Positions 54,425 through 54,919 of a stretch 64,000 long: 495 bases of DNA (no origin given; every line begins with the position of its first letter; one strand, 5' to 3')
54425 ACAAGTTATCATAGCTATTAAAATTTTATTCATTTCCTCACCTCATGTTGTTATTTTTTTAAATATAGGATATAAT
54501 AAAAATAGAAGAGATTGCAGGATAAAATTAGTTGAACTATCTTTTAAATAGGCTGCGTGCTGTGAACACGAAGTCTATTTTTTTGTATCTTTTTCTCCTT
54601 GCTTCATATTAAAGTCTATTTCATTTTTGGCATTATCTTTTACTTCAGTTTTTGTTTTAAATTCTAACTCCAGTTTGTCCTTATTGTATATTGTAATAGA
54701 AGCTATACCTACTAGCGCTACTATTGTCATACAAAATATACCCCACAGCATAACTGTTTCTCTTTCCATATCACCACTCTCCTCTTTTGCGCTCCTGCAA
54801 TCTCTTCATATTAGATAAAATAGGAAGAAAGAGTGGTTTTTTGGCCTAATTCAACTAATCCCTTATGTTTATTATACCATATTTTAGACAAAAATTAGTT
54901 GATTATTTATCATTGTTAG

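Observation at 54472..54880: Small hydrophobic protein gene with SD-sequestering leader and a convergent antisense unit (type I toxin-antitoxin-like)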

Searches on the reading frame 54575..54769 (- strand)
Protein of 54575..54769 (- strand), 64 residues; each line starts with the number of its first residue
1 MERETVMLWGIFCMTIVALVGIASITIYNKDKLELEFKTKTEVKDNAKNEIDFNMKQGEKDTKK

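Call 6: search_protein_families(library=pfam, proteins=[window:54575-54769:-], max_evalue=1)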
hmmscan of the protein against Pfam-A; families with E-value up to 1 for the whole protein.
window:54575-54769:- (64 aa): 0 families

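Call 7: search_protein_families(library=ncbifam, proteins=[window:54575-54769:-], max_evalue=1)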
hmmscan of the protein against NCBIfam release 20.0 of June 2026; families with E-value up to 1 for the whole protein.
window:54575-54769:- (64 aa): 1 family
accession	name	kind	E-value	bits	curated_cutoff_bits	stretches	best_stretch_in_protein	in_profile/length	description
NF007973.0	PRK10697.1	equivalog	0.038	13.9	136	1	7-62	45-98/119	envelope stress response membrane protein PspC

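Call 8: find_homologous_proteins(query=window:54575-54769:-, max_evalue=0.01)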
Query window:54575-54769:- (64 aa): 3 proteins with E <= 0.01 among 3 candidates.
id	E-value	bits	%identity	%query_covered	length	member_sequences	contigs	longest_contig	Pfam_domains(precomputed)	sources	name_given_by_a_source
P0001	2.9e-34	132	100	100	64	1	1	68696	-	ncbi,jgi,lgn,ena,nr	ncbi:MAG TPA: hypothetical protein VK071_03660 [Tissierellales bacterium]|nr:hypothetical protein [T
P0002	1.2e-33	130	98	100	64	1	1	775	-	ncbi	-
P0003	5.4e-20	88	67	100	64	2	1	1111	-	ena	-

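Call 11: find_encoding_contigs(protein=P0003, flank=5000)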
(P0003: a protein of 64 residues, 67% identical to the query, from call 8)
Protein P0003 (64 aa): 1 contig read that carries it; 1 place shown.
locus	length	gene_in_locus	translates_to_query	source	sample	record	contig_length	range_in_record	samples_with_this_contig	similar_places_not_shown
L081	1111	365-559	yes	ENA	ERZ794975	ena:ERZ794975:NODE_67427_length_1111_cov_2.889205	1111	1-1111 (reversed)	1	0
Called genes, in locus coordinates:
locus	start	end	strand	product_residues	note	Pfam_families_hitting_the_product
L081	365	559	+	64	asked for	-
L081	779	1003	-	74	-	-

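Call 12: find_encoding_contigs(protein=P0002, flank=5000)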
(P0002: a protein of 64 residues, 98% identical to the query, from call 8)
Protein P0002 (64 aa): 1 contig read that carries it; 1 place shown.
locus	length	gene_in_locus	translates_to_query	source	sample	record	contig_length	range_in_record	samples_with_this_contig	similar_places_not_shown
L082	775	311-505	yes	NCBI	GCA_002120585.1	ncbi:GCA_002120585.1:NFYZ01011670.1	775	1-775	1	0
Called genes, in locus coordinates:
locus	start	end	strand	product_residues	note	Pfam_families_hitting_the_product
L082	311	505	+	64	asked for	-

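Call 24: search_protein_representatives(alignment_id=A2)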
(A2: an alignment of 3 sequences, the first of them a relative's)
Query: 3 sequences, 64 profile positions. Proteins with E-value up to 0.001 (for the whole library): 8; up to 1e-10: 1; up to 1e-30: 1. The best 8 are listed.
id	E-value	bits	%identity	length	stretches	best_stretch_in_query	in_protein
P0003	2.5e-37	142.8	-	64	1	1-64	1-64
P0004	5.7e-09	51.9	-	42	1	24-64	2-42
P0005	1.5e-08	50.6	-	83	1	4-59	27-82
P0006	9.2e-08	48.1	-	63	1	4-64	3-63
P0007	1.8e-06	43.9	-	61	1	4-57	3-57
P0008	2.0e-06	43.8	-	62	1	5-56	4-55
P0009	5.0e-06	42.5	-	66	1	4-60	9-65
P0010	6.2e-06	42.2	-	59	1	4-57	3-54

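Call 27: find_homologous_proteins(query=A3, max_evalue=0.01)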
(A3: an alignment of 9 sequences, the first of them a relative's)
Query A3 (9 sequences) (64 aa, profile of the alignment): 32 proteins with E <= 0.01 among 1280 candidates.
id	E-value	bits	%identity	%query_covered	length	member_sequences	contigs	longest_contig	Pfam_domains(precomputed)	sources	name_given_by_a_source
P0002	8.0e-27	110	98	100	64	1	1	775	-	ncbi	-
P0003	1.1e-26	110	67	100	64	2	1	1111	-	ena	-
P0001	1.4e-26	110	100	100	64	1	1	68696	-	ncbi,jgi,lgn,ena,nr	ncbi:MAG TPA: hypothetical protein VK071_03660 [Tissierellales bacterium]|nr:hypothetical protein [T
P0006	2.1e-24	103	34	95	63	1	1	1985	-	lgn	-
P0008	7.6e-24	101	33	95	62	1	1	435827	-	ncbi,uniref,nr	ncbi:hypothetical protein [Alkaliphilus sp. B6464]|uniref:hypothetical protein n=1 Tax=Alkaliphilus 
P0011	4.9e-23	98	41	88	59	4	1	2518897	-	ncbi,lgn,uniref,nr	ncbi:hypothetical protein [Thermoanaerobacterium sp. R66]|uniref:hypothetical protein n=1 Tax=Thermo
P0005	4.9e-22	95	41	88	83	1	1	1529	-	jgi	jgi:hypothetical protein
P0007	6.7e-22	95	33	89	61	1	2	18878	-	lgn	-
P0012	4.2e-21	92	37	89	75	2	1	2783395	-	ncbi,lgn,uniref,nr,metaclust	ncbi:hypothetical protein [Thermoanaerobacterium thermosaccharolyticum]|uniref:Uncharacterized prote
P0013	5.0e-21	92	40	94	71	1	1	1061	-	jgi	-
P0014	1.8e-20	90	45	73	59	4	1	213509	-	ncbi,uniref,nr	ncbi:hypothetical protein BFT35_03080 [Thermoanaerobacterium thermosaccharolyticum]|uniref:hypotheti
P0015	3.0e-20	89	45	83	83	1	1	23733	-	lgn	-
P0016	9.3e-20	88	45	73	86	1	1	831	-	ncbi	-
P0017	1.6e-19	87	38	95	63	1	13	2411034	-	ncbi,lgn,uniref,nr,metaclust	ncbi:hypothetical protein TKV_c17700 [Thermoanaerobacter kivui]|uniref:Uncharacterized protein n=1 T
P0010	1.0e-18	85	36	88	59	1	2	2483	-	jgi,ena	jgi:hypothetical protein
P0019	2.1e-18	83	37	89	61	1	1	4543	-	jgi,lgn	jgi:heme exporter protein D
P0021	8.1e-17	78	36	78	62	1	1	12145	-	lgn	-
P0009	2.3e-16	77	40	91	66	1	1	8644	-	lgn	-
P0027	2.5e-7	48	31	97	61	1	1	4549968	-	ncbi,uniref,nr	ncbi:hypothetical protein [Clostridium kluyveri]|uniref:hypothetical protein n=1 Tax=Clostridium klu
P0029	3.0e-7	48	36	69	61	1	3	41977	-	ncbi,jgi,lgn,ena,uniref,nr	ncbi:hypothetical protein D9O40_10485 [Clostridium autoethanogenum]|jgi:hypothetical protein|uniref:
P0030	2.4e-6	45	30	67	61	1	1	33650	-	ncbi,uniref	ncbi:hypothetical protein AB8U03_16580 [Clostridium sp. Mt-5]|uniref:YtzI protein n=1 Tax=Clostridiu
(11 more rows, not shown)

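Call 29: find_encoding_contigs(protein=P0008, flank=5000, max_places=2)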
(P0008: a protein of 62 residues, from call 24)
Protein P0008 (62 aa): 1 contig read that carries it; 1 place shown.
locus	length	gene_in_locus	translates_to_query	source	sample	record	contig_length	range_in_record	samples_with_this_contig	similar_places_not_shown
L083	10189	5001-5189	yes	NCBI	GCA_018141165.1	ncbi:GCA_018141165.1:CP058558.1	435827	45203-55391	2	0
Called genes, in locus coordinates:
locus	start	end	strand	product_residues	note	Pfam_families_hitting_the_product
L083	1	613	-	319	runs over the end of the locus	-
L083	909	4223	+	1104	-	PF02518:HATPase_c (faint), PF13589:HATPase_c_3 (faint), PF25856:MPN635_N (faint)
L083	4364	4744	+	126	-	-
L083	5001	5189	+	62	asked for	-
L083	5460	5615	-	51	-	-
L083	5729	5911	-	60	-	-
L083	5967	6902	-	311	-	-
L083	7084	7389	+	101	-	-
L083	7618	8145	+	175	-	PF03235:GmrSD_N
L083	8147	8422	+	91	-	-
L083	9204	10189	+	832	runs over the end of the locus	PF04851:ResIII, PF00270:DEAD, PF22590:Cas3-like_C_2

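Call 30: find_encoding_contigs(protein=P0017, flank=5000, max_places=2)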
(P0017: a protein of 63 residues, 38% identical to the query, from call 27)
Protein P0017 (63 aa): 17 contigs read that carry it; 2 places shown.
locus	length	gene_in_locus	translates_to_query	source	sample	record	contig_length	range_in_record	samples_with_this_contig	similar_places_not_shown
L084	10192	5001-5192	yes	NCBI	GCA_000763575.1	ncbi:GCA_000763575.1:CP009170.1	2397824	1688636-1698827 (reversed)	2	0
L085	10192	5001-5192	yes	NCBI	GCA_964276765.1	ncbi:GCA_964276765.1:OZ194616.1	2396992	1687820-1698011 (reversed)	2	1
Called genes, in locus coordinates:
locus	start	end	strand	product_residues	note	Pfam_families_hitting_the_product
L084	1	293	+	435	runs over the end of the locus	PF05673:DUF815, PF20720:nSTAND3 (weak)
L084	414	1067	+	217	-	PF00923:TAL_FSA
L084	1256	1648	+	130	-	-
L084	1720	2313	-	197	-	PF02371:Transposase_20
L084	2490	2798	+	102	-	-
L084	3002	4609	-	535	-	PF03717:PBP_dimer, PF00905:Transpeptidase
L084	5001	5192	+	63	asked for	-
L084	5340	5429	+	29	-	-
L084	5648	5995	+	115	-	PF19538:DUF6062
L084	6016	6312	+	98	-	PF19538:DUF6062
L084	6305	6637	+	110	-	-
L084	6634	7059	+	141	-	PF13646:HEAT_2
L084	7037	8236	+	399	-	PF00083:Sugar_tr, PF07690:MFS_1, PF12832:MFS_1_like, PF07690:MFS_1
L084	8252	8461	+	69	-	-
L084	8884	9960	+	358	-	PF01861:BpsA_C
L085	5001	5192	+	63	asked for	-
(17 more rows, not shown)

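Call 34: find_encoding_contigs(protein=P0011, flank=3000, max_places=1)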
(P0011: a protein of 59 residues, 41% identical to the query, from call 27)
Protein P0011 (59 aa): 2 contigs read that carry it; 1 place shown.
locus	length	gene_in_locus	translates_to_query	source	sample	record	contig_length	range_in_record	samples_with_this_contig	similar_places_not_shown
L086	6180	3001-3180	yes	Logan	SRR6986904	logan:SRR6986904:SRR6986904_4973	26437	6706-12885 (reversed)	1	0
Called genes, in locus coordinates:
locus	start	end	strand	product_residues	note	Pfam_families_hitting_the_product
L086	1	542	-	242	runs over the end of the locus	PF00005:ABC_tran, PF02463:SMC_N (faint), PF13175:AAA_15 (faint), PF13304:AAA_21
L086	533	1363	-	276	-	PF02361:CbiQ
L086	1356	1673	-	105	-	PF13190:PDGLE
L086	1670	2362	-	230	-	PF01891:CbiM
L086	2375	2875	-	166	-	PF01402:RHH_1 (weak), PF08753:NikR_C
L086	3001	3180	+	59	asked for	-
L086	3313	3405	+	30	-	-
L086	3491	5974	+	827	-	PF00111:Fer2 (faint), PF17650:RACo_linker, PF17651:Raco_middle, PF14574:RACo_C_ter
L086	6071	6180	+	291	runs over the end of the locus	PF00005:ABC_tran, PF13304:AAA_21, PF13732:DrrA1-3_C (weak)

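Call 35: find_encoding_contigs(protein=P0027, flank=3000, max_places=1)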
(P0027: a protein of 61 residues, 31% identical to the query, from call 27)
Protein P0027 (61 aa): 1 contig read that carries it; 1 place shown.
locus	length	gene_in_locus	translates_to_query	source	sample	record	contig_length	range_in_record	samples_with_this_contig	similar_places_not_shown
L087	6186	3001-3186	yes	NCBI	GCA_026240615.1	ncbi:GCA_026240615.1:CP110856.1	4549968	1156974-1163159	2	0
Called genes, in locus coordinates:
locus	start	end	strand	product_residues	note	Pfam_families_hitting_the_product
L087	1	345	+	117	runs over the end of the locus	-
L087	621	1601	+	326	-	-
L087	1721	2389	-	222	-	PF13248:Zn_ribbon_3 (faint), PF11611:DUF4352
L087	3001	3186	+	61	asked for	-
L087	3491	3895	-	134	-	-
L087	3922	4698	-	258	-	PF01520:Amidase_3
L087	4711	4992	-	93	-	-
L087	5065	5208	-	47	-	PF09693:Phage_XkdX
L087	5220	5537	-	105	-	-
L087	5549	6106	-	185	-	-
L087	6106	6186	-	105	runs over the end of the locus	-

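Call 36: find_encoding_contigs(protein=P0029, flank=3000, max_places=1)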
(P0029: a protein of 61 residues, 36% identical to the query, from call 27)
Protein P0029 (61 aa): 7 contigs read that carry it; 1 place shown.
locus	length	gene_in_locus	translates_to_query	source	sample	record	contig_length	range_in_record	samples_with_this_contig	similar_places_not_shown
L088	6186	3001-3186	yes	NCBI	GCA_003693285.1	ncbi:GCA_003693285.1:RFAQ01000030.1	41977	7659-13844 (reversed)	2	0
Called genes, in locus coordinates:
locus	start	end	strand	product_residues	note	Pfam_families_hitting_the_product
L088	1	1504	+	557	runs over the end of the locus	PF02534:T4SS-DNA_transf, PF10412:TrwB_AAD_bind, PF12696:TraG-D_C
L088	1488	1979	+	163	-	-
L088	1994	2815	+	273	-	PF19597:TrbL_4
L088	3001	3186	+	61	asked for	-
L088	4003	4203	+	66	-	-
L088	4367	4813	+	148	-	PF00226:DnaJ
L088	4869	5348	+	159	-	-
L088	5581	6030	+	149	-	PF04002:RadC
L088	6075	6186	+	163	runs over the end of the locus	-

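Call 41: find_encoding_contigs(protein=P0007, flank=3000, max_places=1)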
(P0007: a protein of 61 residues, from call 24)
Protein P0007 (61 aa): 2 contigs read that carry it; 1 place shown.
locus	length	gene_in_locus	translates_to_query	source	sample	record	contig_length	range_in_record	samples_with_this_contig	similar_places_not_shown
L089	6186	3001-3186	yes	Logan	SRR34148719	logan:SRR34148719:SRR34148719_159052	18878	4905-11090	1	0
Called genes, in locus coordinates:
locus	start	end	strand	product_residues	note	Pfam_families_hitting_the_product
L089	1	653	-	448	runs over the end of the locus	PF01554:MatE, PF03023:MurJ (weak), PF01554:MatE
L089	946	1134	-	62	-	-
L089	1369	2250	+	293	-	-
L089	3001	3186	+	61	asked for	-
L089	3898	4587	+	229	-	PF20730:YetF_N, PF04239:DUF421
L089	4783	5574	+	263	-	PF02618:YceG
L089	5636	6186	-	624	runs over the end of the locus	PF00664:ABC_membrane, PF00005:ABC_tran, PF00004:AAA (faint)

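Call 42: find_encoding_contigs(protein=P0009, flank=3000, max_places=1)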
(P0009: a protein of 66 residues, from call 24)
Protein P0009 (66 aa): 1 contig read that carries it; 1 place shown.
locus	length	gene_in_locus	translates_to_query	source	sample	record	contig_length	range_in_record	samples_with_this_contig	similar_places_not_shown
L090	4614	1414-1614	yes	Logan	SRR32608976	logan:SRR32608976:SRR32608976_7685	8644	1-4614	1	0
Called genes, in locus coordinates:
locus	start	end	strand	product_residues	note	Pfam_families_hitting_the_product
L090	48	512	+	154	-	PF00226:DnaJ (weak)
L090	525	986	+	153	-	-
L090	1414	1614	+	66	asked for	-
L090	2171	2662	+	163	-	PF27286:YosH_C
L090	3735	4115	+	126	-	-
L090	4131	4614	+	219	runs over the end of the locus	-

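Call 43: find_encoding_contigs(protein=P0010, flank=3000, max_places=1)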
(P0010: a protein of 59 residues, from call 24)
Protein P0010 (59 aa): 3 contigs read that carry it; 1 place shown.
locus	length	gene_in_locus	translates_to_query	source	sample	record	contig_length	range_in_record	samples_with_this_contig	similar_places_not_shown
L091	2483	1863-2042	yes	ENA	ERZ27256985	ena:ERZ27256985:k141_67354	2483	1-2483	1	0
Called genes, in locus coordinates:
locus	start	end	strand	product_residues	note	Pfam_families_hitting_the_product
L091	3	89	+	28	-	?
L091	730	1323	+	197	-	-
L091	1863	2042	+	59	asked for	-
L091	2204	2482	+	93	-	?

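Call 44: find_encoding_contigs(protein=P0019, flank=3000, max_places=1)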
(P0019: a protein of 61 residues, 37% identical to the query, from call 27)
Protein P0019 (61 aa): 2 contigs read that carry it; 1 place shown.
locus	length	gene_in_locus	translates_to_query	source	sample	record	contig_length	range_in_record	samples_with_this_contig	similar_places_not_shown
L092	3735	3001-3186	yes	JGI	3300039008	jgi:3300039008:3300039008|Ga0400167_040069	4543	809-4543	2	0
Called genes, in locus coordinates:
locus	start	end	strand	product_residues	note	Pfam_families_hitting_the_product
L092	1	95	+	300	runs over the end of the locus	?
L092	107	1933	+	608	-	-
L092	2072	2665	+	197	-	PF04307:YdjM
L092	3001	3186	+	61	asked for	-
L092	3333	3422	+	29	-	-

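Call 45: find_encoding_contigs(protein=P0021, flank=3000, max_places=1)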
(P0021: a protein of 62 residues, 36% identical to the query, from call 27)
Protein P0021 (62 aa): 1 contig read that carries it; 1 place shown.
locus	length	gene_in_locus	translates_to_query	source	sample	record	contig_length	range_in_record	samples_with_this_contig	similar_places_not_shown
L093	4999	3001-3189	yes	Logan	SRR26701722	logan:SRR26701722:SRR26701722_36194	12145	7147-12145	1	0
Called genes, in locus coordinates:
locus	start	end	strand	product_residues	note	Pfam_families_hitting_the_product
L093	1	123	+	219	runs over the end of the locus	-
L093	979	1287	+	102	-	-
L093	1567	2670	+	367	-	PF13487:HD_5, PF01966:HD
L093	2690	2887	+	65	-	-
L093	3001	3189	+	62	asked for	-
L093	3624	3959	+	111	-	-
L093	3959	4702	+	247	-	PF10127:RlaP (weak)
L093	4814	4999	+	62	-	?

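Call 60: search_protein_families(library=ncbifam, alignment_id=A3, max_evalue=1)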
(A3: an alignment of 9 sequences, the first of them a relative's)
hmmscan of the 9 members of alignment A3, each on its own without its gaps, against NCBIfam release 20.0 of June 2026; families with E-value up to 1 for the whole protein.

A. member 1, P0001 (64 aa): 1 family
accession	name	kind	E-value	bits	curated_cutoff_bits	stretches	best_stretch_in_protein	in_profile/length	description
NF007973.0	PRK10697.1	equivalog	0.038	13.9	136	1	7-62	45-98/119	envelope stress response membrane protein PspC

B. families by the number of members that match (of 9 scanned): 10 families
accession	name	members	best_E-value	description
NF042931.1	SAG1386_EF1546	2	0.022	SAG1386/EF1546 family surface-associated protein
NF047374.1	CD_typeI_toxin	1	0.0071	type I toxin-antitoxin system toxin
NF010271.0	PRK13718.1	1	0.01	conjugal transfer protein TrbE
NF047600.1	SerpalmtaseCFB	1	0.017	serine palmitoyltransferase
TIGR02209.1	ftsL_broad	1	0.037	cell division protein FtsL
NF007973.0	PRK10697.1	1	0.038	envelope stress response membrane protein PspC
NF041013.1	T4P_ComGE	1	0.04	competence type IV pilus minor pilin ComGE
TIGR00736.1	nifR3_rel_arch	1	0.048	MJ0144 family RNA dihydrouridine synthase-like protein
NF053597.1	EnfR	1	0.053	transcriptional factor EnfR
NF005826.1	PRK07718.1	1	0.074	flagellar basal body-associated protein FliL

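Call 64: search_protein_families(library=ncbifam, alignment_id=A4, max_evalue=1)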
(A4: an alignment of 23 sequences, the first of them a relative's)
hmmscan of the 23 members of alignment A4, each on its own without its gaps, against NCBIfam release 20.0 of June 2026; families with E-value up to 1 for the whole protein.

A. member 1, P0001 (64 aa): 1 family
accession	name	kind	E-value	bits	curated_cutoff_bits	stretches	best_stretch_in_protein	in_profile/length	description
NF007973.0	PRK10697.1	equivalog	0.038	13.9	136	1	7-62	45-98/119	envelope stress response membrane protein PspC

B. families by the number of members that match (of 23 scanned): 21 families
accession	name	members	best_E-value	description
NF042931.1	SAG1386_EF1546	9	0.01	SAG1386/EF1546 family surface-associated protein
TIGR04561.1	membra_charge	4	0.01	TIGR04561 family membrane protein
NF010271.0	PRK13718.1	3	0.00098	conjugal transfer protein TrbE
NF004703.2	PRK06041.1-1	3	0.0027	archaellar assembly protein ArlJ/FlaJ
NF050118.1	aa3_CtaJ_Mycob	3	0.13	aa3-type cytochrome oxidase subunit CtaJ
NF047374.1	CD_typeI_toxin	2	0.0071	type I toxin-antitoxin system toxin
NF047600.1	SerpalmtaseCFB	2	0.011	serine palmitoyltransferase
NF052562.1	RADHDNL4305835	2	0.022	NADP-dependent (R)-specific alcohol dehydrogenase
NF041476.1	membrane_YldA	2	0.098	small membrane protein YldA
TIGR03141.1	cytochro_ccmD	1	0.0012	heme exporter protein CcmD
TIGR02840.1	spore_YtaF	1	0.0036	sporulation membrane protein YtaF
NF002503.0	PRK01844.1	1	0.015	YneF family protein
TIGR02209.1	ftsL_broad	1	0.037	cell division protein FtsL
NF007973.0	PRK10697.1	1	0.038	envelope stress response membrane protein PspC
NF041013.1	T4P_ComGE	1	0.04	competence type IV pilus minor pilin ComGE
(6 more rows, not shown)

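Call 65: search_protein_families(library=phrogs, alignment_id=A4, max_evalue=0.1)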
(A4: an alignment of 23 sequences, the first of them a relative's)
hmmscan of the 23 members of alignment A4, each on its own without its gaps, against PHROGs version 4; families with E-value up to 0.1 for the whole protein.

A. member 1, P0001 (64 aa): 1 family
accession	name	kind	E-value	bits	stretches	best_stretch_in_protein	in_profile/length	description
phrog_19598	-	unknown function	0.045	14.7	1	8-32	18-41/51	-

B. families by the number of members that match (of 23 scanned): 27 families (the first 25 are shown)
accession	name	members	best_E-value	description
phrog_13924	-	5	0.0043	-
phrog_7308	-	3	0.0095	cation efflux protein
phrog_30196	-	3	0.014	-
phrog_27482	-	3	0.015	-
phrog_7330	-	2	0.011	-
phrog_23638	-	2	0.014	-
phrog_19598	-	2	0.015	-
phrog_25105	-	2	0.031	-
phrog_18138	-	2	0.031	-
phrog_16451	-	2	0.045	-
phrog_4984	-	2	0.049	-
phrog_9685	-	1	0.0049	-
phrog_568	-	1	0.0057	plasmid stability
phrog_30164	-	1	0.015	-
phrog_4855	-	1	0.016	endolysin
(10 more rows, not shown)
